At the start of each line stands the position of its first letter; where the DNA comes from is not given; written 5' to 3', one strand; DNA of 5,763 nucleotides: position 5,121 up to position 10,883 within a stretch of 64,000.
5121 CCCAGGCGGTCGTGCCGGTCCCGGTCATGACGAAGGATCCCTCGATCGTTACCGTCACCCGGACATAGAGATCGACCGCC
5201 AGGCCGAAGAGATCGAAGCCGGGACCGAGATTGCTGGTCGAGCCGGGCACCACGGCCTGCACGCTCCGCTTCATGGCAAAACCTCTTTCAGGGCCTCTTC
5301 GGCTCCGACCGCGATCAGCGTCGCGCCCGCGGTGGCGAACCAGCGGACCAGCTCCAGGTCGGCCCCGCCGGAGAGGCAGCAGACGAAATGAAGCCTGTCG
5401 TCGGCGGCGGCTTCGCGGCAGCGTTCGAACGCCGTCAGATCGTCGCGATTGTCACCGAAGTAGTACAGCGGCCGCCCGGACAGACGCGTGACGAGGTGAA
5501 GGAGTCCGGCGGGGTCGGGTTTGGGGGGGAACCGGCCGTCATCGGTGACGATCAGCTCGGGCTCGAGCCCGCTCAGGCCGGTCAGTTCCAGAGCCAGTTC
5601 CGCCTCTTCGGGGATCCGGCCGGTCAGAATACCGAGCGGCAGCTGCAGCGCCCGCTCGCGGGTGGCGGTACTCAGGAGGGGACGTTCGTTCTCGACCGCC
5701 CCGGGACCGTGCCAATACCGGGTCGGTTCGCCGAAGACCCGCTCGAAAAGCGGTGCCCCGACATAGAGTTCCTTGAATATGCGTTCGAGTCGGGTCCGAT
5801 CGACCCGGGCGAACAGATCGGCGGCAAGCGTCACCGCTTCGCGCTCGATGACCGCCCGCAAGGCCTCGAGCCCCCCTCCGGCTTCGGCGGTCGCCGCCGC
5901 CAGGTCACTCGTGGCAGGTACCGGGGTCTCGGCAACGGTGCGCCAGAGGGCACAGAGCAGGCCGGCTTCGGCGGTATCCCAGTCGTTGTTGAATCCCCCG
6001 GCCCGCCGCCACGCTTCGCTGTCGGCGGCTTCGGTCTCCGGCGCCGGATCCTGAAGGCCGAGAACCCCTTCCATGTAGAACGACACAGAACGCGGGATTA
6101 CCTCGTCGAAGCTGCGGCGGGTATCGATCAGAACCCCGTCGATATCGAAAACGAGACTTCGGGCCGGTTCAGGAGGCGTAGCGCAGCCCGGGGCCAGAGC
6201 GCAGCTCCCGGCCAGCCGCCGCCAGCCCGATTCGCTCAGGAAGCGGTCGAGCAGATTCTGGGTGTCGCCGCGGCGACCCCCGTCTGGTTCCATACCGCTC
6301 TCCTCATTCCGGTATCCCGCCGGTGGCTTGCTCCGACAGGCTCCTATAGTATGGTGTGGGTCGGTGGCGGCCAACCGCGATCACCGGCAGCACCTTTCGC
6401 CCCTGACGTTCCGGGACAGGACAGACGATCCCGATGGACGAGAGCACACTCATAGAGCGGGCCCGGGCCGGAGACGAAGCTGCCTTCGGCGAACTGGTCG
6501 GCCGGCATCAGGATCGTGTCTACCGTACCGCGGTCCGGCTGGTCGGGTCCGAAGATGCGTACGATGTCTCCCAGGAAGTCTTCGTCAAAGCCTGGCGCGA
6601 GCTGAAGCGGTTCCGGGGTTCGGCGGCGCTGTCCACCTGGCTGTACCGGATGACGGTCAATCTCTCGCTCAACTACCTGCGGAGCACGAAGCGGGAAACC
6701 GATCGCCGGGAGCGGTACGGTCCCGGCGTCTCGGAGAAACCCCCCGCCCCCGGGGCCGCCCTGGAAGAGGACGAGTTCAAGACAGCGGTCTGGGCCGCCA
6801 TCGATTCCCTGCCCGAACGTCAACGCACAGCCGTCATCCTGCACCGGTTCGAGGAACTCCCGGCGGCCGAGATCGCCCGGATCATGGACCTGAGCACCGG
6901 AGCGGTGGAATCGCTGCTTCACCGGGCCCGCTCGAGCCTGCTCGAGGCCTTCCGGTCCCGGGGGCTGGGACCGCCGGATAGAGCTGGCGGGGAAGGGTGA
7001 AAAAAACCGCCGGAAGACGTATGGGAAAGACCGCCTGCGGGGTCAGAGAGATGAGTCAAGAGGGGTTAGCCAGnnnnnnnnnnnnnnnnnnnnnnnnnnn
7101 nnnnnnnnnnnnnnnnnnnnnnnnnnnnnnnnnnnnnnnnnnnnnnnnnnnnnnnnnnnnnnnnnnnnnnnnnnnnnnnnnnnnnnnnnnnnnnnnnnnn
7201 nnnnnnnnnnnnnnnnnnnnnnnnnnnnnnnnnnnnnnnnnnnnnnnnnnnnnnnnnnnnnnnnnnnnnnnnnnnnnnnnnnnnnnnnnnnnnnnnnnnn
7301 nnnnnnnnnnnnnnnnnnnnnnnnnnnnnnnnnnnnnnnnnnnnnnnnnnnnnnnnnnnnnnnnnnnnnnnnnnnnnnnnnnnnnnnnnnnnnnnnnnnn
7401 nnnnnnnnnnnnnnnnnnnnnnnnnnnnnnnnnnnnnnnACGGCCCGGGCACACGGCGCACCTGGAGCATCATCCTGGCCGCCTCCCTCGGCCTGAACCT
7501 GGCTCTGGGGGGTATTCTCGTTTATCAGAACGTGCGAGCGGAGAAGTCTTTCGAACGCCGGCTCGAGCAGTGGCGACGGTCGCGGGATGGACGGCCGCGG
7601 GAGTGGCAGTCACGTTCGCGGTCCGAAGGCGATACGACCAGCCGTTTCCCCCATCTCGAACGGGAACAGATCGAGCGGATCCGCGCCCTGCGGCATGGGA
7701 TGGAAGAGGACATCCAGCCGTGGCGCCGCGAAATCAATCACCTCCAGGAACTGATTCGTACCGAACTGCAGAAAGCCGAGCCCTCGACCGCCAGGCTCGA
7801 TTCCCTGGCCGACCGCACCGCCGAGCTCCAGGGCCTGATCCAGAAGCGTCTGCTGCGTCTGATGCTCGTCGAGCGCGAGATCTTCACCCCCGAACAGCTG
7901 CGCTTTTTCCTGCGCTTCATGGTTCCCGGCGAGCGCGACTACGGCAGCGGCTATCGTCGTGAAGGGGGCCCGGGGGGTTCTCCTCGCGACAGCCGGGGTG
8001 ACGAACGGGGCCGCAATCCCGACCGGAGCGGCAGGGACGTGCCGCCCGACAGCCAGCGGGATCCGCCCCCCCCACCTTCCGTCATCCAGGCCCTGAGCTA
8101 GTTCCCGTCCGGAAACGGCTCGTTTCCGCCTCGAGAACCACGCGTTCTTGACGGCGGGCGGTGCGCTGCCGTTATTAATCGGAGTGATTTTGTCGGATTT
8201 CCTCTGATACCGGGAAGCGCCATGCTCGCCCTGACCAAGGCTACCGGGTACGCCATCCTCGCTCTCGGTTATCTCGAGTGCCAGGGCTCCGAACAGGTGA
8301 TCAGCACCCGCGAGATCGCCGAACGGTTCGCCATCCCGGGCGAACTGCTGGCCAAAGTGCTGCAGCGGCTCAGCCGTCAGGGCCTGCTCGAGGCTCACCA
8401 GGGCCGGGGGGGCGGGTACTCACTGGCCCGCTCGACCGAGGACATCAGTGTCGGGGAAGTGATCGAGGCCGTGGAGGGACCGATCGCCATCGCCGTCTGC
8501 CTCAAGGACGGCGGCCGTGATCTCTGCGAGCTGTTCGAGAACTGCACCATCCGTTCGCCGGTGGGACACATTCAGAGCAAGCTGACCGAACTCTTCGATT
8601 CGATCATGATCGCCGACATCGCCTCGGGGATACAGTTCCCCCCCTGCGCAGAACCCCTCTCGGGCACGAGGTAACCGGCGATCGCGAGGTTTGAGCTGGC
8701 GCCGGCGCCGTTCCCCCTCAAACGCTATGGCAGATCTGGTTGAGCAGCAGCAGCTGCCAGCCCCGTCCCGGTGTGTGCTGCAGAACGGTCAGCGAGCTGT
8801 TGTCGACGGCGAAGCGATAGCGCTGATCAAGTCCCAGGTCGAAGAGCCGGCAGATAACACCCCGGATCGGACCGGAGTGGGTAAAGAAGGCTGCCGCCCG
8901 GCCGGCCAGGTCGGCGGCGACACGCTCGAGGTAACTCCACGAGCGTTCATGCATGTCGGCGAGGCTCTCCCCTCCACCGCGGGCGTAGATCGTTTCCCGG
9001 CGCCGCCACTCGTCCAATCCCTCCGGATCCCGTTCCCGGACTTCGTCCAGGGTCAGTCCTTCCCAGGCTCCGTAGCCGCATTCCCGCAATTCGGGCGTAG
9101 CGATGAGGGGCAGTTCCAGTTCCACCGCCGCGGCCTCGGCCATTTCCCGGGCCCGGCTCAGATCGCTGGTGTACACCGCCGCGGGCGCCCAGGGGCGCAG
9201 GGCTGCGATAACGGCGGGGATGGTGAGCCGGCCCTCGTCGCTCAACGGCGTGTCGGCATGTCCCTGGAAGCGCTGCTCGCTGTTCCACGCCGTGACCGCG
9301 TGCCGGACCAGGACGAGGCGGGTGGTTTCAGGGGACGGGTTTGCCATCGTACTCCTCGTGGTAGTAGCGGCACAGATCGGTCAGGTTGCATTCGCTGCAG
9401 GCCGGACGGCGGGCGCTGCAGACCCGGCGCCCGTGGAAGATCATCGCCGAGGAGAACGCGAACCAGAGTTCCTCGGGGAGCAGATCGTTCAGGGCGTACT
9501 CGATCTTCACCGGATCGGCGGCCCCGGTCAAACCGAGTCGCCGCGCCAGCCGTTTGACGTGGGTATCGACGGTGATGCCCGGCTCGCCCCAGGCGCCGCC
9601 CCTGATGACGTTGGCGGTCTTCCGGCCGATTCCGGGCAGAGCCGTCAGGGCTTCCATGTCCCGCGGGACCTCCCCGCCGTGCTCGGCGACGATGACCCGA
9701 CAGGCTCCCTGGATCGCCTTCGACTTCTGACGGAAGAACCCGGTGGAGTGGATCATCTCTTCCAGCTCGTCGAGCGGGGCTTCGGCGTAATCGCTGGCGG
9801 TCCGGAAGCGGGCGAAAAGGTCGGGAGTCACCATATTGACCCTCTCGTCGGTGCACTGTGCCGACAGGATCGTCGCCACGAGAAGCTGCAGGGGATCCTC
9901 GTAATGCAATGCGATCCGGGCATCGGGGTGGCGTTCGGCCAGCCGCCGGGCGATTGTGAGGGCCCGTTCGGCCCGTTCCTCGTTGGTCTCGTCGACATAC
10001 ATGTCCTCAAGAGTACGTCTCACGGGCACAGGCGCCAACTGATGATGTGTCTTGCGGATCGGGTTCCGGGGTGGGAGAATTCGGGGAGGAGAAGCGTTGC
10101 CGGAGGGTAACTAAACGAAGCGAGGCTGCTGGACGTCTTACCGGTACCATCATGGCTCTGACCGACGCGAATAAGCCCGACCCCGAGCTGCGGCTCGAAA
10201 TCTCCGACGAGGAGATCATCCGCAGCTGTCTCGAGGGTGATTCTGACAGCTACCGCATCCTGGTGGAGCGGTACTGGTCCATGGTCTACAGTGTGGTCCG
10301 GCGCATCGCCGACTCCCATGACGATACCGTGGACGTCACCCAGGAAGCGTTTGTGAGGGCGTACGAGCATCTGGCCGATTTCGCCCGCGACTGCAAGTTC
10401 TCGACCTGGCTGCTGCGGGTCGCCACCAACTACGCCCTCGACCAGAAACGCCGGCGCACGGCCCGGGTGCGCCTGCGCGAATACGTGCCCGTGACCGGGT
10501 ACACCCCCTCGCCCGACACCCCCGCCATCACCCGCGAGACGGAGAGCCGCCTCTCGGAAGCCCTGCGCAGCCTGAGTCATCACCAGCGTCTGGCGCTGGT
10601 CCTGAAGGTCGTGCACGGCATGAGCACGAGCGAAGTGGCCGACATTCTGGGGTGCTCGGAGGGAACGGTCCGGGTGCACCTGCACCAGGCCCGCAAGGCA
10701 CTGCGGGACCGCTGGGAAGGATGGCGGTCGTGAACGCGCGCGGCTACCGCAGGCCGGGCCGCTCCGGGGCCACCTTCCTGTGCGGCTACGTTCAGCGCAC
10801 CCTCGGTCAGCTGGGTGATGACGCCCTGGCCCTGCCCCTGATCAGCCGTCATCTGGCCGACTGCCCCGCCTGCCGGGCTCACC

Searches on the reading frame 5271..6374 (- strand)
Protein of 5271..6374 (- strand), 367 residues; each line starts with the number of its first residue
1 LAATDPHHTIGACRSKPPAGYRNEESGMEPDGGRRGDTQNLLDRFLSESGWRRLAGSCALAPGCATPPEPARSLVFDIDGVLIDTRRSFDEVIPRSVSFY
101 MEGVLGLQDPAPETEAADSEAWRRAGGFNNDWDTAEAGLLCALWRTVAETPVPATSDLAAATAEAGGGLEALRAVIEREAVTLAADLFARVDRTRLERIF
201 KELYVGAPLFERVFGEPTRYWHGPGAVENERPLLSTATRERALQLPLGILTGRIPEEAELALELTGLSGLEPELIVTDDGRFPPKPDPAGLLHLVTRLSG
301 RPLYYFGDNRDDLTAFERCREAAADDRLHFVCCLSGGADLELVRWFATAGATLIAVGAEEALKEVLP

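Call 82: search_protein_families(library=pfam, proteins=[window:5271-6374:-], max_evalue=0.00001)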
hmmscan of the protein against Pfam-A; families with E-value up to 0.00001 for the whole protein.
window:5271-6374:- (367 aa): 1 family
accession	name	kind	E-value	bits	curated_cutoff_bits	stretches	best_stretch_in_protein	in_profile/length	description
PF00702.32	Hydrolase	-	1e-11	46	26.4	1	74-318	4-189/191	haloacid dehalogenase-like hydrolase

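Call 85: search_protein_families(library=ncbifam, proteins=[window:5271-6374:-], max_evalue=0.00001)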
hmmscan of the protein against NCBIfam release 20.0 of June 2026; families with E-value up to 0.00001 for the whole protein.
window:5271-6374:- (367 aa): 1 family
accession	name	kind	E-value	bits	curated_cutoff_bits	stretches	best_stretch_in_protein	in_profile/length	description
TIGR01548.1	HAD-SF-IA-hyp1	hypoth_equivalog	2.9e-20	72.6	140.2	1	74-315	3-193/197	TIGR01548 family HAD-type hydrolase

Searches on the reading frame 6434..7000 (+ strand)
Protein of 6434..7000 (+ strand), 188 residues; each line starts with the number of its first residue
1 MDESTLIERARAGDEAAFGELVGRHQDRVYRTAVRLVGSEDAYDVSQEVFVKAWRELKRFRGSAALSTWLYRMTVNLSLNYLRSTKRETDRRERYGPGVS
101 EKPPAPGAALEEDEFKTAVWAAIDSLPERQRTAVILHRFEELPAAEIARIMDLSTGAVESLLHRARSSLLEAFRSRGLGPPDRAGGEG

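Call 82: search_protein_families(library=pfam, proteins=[window:6434-7000:+], max_evalue=0.00001)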
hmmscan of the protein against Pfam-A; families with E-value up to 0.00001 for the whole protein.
window:6434-7000:+ (188 aa): 3 families
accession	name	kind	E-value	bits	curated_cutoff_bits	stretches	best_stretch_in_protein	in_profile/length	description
PF08281.18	Sigma70_r4_2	-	2.2e-18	66.1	25.7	1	118-169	3-54/54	Sigma-70, region 4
PF04542.20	Sigma70_r2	-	1.8e-17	63.3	24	1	21-87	1-70/71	Sigma-70 region 2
PF04545.22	Sigma70_r4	-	2.2e-11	43.5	24.1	1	122-169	1-48/50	Sigma-70, region 4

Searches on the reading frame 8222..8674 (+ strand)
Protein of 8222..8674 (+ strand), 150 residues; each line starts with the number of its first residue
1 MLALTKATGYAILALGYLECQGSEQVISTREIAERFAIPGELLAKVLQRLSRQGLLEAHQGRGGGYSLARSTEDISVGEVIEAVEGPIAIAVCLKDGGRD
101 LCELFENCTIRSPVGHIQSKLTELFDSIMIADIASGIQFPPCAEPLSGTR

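Call 82: search_protein_families(library=pfam, proteins=[window:8222-8674:+], max_evalue=0.00001)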
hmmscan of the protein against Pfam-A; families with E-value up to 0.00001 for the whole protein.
window:8222-8674:+ (150 aa): 1 family
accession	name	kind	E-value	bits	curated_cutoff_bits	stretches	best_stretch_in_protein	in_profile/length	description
PF02082.26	Rrf2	-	6.6e-33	114.1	30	1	4-134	1-130/132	Iron-dependent Transcriptional regulator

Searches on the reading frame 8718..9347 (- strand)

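Call 82: search_protein_families(library=pfam, proteins=[window:8718-9347:-], max_evalue=0.00001)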
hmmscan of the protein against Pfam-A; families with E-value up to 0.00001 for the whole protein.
window:8718-9347:- (209 aa): 1 family
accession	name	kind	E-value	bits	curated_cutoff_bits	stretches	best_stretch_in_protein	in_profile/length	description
PF00300.27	His_Phos_1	-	1.9e-53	181.5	21.7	1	11-203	1-192/194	Histidine phosphatase superfamily (branch 1)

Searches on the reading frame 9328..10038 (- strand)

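Call 82: search_protein_families(library=pfam, proteins=[window:9328-10038:-], max_evalue=0.00001)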
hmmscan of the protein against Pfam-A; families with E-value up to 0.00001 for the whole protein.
window:9328-10038:- (236 aa): 2 families
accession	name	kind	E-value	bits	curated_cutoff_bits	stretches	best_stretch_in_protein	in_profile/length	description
PF00730.31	HhH-GPD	-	2.4e-25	89.4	26.2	1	54-188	1-107/108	HhH-GPD superfamily base excision DNA repair protein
PF00633.29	HHH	-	2.6e-08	33.7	24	1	120-146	2-28/30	Helix-hairpin-helix motif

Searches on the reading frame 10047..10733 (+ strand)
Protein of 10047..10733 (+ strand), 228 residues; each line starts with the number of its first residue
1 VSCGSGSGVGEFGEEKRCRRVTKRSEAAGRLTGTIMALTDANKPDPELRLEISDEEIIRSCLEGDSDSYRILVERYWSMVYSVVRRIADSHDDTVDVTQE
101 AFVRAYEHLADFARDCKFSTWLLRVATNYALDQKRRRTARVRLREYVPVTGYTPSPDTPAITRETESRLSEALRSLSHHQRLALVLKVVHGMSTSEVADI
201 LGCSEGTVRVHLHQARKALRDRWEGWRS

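Call 82: search_protein_families(library=pfam, proteins=[window:10047-10733:+], max_evalue=0.00001)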
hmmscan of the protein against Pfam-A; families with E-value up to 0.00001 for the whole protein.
window:10047-10733:+ (228 aa): 6 families
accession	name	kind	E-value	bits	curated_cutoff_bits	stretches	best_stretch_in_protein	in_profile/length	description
PF08281.18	Sigma70_r4_2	-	3.6e-16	59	25.7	1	168-219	3-54/54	Sigma-70, region 4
PF04542.20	Sigma70_r2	-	8.3e-16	58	24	1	72-138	1-69/71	Sigma-70 region 2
PF04545.22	Sigma70_r4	-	3e-10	39.9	24.1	1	172-220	1-49/50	Sigma-70, region 4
PF07638.17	Sigma70_ECF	-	1.3e-07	32.1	21.1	1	56-223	6-183/185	ECF sigma factor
PF13384.12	HTH_23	-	2.1e-06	27.8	24.6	1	177-214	3-40/50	Homeodomain-like domain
PF00196.25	GerE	-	3.2e-06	27.1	23.5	1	187-215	13-41/57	Bacterial regulatory proteins, luxR family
